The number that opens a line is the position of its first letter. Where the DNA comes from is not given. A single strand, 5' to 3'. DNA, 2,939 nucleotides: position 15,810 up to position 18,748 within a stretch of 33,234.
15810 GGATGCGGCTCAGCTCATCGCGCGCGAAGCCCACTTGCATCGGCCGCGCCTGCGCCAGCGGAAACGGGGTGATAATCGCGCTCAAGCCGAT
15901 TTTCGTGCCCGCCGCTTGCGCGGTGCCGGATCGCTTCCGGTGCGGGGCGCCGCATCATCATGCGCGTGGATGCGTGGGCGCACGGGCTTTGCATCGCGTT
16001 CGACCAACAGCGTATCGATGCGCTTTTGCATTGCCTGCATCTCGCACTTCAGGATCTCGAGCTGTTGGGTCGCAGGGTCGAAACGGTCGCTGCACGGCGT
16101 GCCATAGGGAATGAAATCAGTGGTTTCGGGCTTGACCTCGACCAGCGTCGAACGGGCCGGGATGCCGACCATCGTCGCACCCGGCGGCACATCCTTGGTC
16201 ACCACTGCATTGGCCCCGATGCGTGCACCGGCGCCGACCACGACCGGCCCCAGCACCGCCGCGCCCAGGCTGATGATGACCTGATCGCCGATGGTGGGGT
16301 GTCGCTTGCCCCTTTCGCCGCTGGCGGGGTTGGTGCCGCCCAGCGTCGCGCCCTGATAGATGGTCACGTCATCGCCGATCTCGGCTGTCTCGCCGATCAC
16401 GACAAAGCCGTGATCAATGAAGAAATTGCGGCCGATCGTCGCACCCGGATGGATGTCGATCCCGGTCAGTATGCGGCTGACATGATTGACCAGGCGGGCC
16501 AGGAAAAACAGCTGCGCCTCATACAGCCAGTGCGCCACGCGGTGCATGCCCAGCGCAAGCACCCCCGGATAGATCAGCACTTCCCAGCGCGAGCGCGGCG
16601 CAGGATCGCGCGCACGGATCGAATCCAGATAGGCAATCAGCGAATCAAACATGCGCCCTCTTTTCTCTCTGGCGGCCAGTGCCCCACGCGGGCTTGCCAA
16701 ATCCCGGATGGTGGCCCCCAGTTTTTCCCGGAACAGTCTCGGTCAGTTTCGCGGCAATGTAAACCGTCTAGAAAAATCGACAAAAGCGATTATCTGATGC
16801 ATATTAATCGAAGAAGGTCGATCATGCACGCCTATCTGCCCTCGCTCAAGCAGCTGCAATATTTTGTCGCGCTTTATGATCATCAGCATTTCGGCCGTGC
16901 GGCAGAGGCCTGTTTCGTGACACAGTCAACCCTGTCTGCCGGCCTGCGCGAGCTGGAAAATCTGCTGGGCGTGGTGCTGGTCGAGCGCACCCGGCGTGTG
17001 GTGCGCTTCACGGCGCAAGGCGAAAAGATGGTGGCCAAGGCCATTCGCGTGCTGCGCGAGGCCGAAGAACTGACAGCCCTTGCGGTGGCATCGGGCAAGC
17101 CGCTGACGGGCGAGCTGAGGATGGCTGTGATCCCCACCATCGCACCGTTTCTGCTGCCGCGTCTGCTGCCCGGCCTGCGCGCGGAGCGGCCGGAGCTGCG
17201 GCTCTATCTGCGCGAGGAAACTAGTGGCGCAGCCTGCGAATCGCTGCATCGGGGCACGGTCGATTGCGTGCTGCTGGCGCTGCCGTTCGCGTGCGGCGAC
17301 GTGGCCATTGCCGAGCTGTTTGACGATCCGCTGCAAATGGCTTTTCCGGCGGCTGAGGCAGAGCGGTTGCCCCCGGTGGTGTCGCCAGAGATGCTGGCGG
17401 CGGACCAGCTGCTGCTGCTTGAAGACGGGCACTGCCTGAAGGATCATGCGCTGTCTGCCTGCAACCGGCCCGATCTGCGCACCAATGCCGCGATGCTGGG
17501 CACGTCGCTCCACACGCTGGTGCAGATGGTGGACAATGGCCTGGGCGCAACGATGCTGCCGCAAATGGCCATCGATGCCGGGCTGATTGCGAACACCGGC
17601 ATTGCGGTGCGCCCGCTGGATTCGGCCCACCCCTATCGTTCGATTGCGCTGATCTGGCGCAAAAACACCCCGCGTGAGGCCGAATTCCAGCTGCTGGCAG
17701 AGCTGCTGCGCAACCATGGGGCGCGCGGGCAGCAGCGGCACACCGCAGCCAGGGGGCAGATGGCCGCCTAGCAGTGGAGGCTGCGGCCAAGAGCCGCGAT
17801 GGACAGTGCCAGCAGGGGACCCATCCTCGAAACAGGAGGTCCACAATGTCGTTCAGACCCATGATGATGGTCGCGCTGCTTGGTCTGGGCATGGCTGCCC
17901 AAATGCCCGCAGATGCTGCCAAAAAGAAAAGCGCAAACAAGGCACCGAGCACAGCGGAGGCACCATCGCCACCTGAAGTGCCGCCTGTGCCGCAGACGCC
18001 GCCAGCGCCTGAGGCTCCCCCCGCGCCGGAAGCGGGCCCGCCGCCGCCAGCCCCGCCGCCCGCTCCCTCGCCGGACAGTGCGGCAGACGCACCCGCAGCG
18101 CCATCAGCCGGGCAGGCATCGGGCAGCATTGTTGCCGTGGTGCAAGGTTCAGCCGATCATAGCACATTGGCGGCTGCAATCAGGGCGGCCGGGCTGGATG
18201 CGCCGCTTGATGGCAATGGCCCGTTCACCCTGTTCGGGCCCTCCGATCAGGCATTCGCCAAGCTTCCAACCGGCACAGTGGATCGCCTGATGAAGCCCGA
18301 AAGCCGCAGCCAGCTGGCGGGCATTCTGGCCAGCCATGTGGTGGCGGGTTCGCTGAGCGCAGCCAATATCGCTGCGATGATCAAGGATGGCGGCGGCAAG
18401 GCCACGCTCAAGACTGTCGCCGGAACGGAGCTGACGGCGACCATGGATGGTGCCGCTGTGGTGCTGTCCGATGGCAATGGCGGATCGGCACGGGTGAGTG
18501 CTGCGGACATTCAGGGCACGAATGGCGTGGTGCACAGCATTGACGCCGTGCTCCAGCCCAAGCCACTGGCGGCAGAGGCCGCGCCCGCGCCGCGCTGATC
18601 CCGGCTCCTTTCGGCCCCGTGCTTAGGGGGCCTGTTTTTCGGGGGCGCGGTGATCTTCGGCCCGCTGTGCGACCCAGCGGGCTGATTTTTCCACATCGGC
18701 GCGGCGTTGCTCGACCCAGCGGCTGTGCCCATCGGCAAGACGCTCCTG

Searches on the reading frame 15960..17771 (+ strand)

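Call 36: search_protein_families(library=pfam, proteins=[window:15960-17771:+], max_evalue=0.0001)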
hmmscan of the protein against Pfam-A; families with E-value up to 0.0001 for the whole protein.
window:15960-17771:+ (603 aa): 2 families
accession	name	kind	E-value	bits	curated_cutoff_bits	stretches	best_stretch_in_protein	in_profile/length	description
PF03466.25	LysR_substrate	-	6.5e-40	137.2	28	1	381-586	3-207/209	LysR substrate binding domain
PF00126.33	HTH_1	-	2e-19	69.7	26.6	1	296-355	1-60/60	Bacterial regulatory helix-turn-helix protein, lysR family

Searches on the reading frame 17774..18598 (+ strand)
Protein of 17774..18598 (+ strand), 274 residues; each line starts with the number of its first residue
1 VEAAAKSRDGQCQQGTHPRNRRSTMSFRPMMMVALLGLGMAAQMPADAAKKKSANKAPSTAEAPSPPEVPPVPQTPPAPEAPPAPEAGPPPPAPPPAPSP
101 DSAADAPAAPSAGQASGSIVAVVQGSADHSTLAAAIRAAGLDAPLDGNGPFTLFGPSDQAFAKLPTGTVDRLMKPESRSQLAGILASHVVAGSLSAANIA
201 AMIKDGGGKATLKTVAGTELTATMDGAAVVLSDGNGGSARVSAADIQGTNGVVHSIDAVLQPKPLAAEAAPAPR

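Call 36: search_protein_families(library=pfam, proteins=[window:17774-18598:+], max_evalue=0.0001)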
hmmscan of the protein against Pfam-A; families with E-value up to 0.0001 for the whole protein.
window:17774-18598:+ (274 aa): 1 family
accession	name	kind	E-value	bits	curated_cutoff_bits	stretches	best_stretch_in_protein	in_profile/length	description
PF02469.27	Fasciclin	-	6.6e-28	97.8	22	1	128-262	2-123/123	Fasciclin domain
